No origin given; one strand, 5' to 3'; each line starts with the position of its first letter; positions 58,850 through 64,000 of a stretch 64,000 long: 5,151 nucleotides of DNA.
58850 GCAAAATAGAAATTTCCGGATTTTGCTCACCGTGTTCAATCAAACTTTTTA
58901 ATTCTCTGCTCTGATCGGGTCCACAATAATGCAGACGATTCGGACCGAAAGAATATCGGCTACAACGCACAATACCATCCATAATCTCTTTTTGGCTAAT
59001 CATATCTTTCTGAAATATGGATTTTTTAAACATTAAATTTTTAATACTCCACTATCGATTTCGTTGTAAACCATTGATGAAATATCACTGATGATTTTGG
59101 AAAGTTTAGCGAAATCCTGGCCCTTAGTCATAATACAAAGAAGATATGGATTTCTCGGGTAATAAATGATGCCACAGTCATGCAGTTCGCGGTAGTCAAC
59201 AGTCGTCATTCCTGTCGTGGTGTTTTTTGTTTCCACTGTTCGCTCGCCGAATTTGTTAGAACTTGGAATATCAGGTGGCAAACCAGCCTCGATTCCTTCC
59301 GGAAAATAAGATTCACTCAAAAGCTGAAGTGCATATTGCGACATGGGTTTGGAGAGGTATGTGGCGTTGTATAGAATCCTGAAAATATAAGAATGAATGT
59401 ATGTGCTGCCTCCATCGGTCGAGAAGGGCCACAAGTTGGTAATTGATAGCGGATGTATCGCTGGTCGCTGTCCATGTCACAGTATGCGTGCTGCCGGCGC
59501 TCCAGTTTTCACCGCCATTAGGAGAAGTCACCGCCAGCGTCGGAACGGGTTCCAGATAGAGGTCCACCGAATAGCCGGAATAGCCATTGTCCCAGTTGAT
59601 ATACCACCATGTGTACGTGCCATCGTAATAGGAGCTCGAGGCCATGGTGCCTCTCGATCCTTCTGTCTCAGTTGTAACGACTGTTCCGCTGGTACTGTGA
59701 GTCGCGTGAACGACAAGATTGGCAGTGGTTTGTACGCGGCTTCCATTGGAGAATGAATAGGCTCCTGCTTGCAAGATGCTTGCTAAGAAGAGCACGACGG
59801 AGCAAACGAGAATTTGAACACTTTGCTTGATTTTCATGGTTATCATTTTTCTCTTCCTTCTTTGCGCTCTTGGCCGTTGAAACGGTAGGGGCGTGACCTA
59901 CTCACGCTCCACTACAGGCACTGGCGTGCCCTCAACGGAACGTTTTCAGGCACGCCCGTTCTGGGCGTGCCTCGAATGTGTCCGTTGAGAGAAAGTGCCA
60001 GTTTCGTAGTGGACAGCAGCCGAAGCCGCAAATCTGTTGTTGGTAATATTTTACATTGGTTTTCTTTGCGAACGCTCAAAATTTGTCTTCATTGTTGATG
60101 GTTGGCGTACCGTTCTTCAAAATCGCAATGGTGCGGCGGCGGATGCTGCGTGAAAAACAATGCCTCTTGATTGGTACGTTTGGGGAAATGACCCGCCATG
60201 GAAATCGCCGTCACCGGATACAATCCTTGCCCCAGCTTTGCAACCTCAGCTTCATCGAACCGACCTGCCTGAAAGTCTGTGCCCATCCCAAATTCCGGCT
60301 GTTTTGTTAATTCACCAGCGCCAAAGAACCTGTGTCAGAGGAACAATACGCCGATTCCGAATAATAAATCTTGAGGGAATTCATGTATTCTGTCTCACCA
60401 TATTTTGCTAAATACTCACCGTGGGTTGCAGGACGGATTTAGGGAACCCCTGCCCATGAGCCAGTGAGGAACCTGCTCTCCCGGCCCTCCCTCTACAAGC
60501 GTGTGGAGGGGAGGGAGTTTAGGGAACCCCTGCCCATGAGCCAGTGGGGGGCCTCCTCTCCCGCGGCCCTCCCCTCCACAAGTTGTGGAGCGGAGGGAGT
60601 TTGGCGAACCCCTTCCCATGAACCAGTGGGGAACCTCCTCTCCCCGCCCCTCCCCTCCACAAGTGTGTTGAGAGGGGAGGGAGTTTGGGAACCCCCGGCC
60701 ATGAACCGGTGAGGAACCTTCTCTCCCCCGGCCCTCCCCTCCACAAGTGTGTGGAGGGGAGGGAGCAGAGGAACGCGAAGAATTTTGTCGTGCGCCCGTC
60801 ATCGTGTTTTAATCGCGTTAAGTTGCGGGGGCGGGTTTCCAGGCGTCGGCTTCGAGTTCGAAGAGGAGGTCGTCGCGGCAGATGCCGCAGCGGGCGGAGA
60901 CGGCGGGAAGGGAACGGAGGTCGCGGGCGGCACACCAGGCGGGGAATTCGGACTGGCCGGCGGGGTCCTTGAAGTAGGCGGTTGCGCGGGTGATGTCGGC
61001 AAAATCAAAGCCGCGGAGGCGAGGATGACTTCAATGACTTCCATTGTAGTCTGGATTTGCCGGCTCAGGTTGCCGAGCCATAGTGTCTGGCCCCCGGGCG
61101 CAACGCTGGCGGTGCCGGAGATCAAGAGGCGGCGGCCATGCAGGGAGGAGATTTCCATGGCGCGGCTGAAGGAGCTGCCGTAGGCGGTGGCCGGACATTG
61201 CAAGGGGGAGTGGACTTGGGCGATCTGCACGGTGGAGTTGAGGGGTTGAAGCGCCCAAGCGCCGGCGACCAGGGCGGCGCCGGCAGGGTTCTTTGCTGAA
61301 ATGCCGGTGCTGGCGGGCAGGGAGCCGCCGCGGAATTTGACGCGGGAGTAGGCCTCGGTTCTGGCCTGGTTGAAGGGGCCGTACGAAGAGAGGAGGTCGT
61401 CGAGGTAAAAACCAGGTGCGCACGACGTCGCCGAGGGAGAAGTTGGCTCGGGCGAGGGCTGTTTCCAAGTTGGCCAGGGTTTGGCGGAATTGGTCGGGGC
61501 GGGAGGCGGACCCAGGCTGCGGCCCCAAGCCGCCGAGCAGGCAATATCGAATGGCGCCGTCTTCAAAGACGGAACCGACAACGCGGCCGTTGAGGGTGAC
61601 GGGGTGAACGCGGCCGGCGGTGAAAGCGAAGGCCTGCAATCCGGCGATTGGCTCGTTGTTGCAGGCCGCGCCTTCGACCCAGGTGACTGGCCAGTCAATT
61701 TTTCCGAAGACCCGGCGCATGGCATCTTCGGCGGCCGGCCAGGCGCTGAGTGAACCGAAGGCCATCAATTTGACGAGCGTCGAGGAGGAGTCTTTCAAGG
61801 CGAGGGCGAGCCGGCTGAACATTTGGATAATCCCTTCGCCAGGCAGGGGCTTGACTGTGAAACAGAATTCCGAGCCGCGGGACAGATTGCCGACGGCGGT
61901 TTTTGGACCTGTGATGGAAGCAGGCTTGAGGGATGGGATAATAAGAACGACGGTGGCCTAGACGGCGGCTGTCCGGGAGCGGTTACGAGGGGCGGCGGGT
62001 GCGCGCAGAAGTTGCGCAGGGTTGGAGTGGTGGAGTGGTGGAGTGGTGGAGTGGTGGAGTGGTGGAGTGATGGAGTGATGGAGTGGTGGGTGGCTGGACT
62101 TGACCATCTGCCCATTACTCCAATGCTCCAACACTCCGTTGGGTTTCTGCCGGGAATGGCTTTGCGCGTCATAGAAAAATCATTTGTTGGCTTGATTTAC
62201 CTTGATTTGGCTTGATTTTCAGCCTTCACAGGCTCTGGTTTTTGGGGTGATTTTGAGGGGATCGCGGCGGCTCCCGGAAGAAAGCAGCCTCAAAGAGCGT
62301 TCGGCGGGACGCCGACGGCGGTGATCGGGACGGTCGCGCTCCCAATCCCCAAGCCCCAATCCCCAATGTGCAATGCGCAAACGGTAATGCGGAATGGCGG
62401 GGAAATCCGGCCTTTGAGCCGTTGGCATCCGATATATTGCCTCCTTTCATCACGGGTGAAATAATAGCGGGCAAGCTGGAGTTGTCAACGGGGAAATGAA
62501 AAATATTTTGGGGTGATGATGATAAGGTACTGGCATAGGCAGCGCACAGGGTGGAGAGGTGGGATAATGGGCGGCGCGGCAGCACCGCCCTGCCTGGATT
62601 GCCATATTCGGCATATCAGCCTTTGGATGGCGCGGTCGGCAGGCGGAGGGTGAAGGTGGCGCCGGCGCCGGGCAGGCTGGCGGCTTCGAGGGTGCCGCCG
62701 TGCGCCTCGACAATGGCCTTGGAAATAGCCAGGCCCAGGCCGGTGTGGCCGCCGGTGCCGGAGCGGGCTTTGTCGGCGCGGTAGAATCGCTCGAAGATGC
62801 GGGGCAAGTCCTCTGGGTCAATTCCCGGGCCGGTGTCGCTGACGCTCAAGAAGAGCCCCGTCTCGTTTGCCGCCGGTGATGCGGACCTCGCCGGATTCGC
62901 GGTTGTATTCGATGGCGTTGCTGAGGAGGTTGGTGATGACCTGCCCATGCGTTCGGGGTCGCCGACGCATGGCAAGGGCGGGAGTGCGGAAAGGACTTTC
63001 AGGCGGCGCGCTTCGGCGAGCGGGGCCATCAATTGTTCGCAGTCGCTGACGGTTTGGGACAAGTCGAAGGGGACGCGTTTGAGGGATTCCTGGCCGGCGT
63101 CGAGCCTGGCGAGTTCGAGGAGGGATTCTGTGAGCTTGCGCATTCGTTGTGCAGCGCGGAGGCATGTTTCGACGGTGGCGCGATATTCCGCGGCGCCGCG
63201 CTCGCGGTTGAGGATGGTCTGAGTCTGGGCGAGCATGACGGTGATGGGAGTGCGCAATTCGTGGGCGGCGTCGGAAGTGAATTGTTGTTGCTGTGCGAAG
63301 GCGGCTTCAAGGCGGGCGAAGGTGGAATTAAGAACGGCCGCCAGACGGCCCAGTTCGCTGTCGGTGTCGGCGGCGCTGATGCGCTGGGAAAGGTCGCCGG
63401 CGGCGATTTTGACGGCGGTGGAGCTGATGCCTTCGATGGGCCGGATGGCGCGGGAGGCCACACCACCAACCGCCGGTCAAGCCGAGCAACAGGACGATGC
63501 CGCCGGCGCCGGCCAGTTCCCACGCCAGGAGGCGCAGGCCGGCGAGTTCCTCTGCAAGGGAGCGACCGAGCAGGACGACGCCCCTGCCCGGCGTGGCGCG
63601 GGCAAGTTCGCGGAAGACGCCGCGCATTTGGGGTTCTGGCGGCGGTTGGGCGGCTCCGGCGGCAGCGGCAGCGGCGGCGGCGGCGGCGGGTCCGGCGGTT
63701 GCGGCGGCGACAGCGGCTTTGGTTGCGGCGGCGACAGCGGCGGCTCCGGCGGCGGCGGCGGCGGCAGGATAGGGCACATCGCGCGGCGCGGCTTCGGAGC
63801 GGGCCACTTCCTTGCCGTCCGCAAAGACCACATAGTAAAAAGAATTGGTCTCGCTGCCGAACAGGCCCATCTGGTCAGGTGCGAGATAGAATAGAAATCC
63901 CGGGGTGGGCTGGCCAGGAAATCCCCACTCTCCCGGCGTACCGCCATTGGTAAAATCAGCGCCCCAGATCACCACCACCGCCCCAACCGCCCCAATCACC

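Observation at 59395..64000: Abrupt switch to ~65-70% GC with a junction inside a gene; the GC-rich tail is riddled with frameshifts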

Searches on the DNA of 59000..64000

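Call 26: search_rna_families(source=window, start=59000, end=64000, threshold=evalue, max_evalue=1, show_alignments=2)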
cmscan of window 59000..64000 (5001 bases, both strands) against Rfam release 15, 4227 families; matches with E-value up to 1: 2.
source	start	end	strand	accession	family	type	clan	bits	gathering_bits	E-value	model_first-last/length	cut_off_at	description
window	62055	62138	+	RF03964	mir-H1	Gene; miRNA;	-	29.1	97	0.092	1-85/85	no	mir-H1 microRNA precursor family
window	62055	62138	-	RF03964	mir-H1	Gene; miRNA;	-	25.7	97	0.53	1-85/85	no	mir-H1 microRNA precursor family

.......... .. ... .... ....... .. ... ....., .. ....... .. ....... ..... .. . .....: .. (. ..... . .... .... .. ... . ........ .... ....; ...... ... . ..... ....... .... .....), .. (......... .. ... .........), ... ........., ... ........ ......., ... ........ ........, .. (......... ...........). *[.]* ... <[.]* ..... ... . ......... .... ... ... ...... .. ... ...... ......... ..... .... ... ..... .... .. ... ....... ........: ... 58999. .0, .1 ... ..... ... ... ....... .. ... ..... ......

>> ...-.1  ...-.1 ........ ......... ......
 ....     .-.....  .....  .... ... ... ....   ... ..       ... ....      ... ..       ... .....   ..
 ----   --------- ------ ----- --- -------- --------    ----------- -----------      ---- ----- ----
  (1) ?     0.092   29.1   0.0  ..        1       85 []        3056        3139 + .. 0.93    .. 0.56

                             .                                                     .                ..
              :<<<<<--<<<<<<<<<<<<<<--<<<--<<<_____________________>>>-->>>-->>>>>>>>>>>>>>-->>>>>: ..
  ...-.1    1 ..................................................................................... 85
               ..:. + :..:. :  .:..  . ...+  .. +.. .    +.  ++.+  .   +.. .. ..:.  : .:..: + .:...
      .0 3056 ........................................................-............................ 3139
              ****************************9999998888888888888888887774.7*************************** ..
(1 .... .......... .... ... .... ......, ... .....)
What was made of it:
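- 60184..60423 (-): A 245-nt stretch conserved with the closest Verrucomicrobial relative, lying between the RidA-like gene and the secreted-protein gene. It contains a small ORF. It shows that the ~50% GC stretch is native to the GC-side genome. No Rfam hit (call 26).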

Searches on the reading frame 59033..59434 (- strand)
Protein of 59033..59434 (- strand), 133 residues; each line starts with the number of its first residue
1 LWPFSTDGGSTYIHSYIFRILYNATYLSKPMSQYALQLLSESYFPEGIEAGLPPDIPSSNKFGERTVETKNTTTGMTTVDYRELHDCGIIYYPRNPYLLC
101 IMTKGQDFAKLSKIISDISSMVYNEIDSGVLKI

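Call 10: search_protein_families(library=pfam, max_evalue=0.01, proteins=[window:59033-59434:-])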
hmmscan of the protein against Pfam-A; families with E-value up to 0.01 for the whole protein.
window:59033-59434:- (133 aa): 1 family
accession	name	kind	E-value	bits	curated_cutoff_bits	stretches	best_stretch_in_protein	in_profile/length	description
PF13354.11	Beta-lactamase2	-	2.1e-10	40.7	22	1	17-103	142-214/214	Beta-lactamase enzyme family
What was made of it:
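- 59033..59398 (-): 3' remnant (C-terminal ~121 aa) of the CPR beta-lactamase-like (Beta-lactamase2) gene. The native gene is 327 aa, so the N-terminal ~206 aa are missing. The Pfam match covers only profile positions 142-214 of 214 (call 10).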

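Call 29: find_homologous_proteins(query=window:59036-59434:-)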
Query seq(133 aa) (133 aa): 145 proteins with E <= 0.001 among 160 candidates; the best 120 are listed.
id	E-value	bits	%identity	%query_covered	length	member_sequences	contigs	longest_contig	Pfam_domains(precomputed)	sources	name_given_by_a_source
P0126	1.8e-48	182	69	90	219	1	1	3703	PF13354.13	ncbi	-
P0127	4.7e-47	177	99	62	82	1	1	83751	PF13354.13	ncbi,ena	-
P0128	1.1e-40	157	58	90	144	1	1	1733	PF13354.13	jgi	jgi:hypothetical protein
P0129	3.9e-34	135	55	89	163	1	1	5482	PF13354.13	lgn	-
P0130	2.8e-33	133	57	83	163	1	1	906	PF13354.13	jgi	jgi:beta-lactamase class A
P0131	4.7e-33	132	57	86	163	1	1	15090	PF13354.13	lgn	-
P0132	1.7e-32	130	54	86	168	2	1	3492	PF13354.13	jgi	jgi:beta-lactamase class A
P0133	3.9e-32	129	54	89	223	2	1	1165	PF13354.13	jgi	-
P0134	3.2e-31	126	51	86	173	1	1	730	PF13354.13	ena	-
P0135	4.0e-31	126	55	90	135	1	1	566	PF13354.13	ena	-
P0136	4.3e-31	126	51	94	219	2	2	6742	PF13354.13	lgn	-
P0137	5.6e-31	125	52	86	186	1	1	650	PF13354.13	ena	-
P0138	7.7e-30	121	49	94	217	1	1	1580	PF13354.13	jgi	jgi:beta-lactamase class A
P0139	1.9e-29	120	54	88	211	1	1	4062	PF13354.13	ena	-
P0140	7.4e-29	118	56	83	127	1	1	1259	PF13354.13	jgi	jgi:beta-lactamase class A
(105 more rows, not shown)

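Call 47: find_encoding_contigs(protein=P0126, flank=10000, max_places=3)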
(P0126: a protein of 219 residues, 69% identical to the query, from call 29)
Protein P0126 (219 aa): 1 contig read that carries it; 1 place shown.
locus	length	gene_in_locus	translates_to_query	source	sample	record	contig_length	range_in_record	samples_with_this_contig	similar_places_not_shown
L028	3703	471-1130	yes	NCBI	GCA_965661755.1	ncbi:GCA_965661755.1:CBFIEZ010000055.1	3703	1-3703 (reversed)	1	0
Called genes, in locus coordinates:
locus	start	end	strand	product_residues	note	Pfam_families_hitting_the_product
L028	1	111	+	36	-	?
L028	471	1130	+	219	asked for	PF13354:Beta-lactamase2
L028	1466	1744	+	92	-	-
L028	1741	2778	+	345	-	PF04326:SLFN_AlbA_2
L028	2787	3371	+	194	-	PF00903:Glyoxalase, PF06983:3-dmu-9_3-mt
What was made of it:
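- Tried and rejected: L028, the closest beta-lactamase-like relative, shares no synteny (call 47).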

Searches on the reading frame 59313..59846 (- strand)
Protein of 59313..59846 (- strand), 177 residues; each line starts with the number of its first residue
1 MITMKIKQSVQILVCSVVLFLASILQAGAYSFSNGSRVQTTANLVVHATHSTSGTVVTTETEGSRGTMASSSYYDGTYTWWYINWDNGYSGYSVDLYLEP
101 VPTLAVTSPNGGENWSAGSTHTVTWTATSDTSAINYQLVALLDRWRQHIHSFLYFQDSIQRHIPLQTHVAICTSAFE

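Call 10: search_protein_families(library=pfam, max_evalue=0.01, proteins=[window:59313-59846:-])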
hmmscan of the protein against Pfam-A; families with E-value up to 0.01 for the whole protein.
window:59313-59846:- (177 aa): 0 families

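Call 12: find_encoding_contigs(protein=window:59313-59846:-, flank=10000, max_places=10)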
Protein window:59313-59846:- (177 aa): no gene with exactly this product is on record in the collection.

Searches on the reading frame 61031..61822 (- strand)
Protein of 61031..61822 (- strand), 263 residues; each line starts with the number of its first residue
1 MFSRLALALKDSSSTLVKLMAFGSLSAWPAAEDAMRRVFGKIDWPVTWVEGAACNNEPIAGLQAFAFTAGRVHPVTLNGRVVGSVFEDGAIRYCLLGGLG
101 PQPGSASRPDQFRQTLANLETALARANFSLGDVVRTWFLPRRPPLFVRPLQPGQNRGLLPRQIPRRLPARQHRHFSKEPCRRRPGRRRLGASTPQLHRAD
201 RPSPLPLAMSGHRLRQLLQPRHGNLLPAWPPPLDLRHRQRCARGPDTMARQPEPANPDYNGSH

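Call 10: search_protein_families(library=pfam, max_evalue=0.01, proteins=[window:61031-61822:-])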
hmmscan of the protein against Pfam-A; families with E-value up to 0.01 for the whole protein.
window:61031-61822:- (263 aa): 0 families

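Call 32: list_cluster_members(proteins=[P0121, P0127, window:61031-61822:-, window:62616-63461:-, window:57831-58196:-, window:56009-57322:+, P0122])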
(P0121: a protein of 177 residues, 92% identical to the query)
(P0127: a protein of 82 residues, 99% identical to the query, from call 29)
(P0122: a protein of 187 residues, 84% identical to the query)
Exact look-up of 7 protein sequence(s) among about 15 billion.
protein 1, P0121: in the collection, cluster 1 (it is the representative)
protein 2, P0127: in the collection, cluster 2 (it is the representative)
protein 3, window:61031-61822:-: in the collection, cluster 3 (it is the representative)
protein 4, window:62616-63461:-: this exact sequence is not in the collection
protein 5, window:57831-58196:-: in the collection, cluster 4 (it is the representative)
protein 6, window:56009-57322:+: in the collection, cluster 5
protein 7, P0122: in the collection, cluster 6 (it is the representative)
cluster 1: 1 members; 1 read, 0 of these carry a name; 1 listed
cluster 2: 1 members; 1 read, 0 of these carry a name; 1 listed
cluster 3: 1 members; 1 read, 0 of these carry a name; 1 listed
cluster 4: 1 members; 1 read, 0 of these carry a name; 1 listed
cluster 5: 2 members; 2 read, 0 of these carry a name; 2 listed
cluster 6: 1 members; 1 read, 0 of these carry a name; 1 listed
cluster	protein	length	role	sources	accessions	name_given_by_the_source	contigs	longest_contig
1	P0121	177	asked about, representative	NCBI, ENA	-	-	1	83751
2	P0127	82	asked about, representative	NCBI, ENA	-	-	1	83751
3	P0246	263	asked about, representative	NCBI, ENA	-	-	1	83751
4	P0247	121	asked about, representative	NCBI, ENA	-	-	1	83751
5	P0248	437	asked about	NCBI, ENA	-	-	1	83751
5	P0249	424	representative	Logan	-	-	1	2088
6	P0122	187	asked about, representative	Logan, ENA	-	-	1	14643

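Call 33: find_encoding_contigs(protein=window:61031-61822:-, flank=10000, max_places=5)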
Protein window:61031-61822:- (263 aa): no gene with exactly this product is on record in the collection.

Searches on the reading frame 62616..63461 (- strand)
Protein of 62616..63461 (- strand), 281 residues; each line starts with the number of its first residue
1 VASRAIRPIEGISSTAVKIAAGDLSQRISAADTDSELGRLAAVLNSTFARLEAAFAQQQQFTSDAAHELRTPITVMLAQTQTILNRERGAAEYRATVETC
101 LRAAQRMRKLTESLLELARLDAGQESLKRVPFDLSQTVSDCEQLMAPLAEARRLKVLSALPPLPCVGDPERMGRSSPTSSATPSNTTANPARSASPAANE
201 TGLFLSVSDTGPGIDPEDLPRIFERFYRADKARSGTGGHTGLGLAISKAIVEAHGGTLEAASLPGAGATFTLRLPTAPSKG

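Call 10: search_protein_families(library=pfam, max_evalue=0.01, proteins=[window:62616-63461:-])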
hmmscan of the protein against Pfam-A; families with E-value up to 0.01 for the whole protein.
window:62616-63461:- (281 aa): 4 families
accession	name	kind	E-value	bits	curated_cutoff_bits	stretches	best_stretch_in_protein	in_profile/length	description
PF02518.31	HATPase_c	-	2.8e-22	79.7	26.4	1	201-277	36-110/111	Histidine kinase-, DNA gyrase B-, and HSP90-like ATPase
PF00512.31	HisKA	-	4.3e-16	59.1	26.9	1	57-123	1-66/66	His Kinase A (phospho-acceptor) domain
PF00672.30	HAMP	-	1.4e-10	41.8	25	1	1-53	2-53/53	HAMP domain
PF22766.2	ZW10_C2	-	0.0028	18.2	27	1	40-113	30-103/152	ZW10 C-terminal helical domain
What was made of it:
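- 62616..64000 (-): Histidine kinase gene (HAMP, HisKA, HATPase_c) broken by indels at 63,462 (+1), 62,946 (-1) and 62,854 (2-nt gap, or equivalently +1). Its 5' end runs off the window. Pfam: the HATPase_c match starts at profile position 36 (call 10).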

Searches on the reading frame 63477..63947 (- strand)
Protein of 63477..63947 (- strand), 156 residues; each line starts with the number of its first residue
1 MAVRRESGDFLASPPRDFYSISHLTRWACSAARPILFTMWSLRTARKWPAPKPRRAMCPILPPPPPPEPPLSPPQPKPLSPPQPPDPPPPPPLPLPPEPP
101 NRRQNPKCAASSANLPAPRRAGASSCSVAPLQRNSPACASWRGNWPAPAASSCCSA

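Call 66: list_cluster_members(proteins=[window:63331-63999:-, window:63331-63999:-, window:62619-63461:-, window:63477-63947:-, window:63235-63894:+, window:60799-61725:-, window:85-486:-, window:534-1058:-])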
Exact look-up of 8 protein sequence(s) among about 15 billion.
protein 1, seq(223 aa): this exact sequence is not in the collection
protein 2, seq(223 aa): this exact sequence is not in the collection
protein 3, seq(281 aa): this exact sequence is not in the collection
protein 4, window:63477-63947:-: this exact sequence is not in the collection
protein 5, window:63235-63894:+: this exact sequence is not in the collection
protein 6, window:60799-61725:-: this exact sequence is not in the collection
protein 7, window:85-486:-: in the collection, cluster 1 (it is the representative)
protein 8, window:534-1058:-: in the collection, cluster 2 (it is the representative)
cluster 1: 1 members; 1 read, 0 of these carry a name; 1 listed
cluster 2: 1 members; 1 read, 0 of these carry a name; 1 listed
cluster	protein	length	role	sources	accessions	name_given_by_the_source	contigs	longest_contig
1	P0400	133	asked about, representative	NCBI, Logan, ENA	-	-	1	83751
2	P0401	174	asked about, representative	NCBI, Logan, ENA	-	-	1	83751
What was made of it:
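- Tried and rejected: The partial kinase ORF cut at 63,999 is not in the protein collection (call 66), so I cannot tell whether the contig ends at 64,000.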
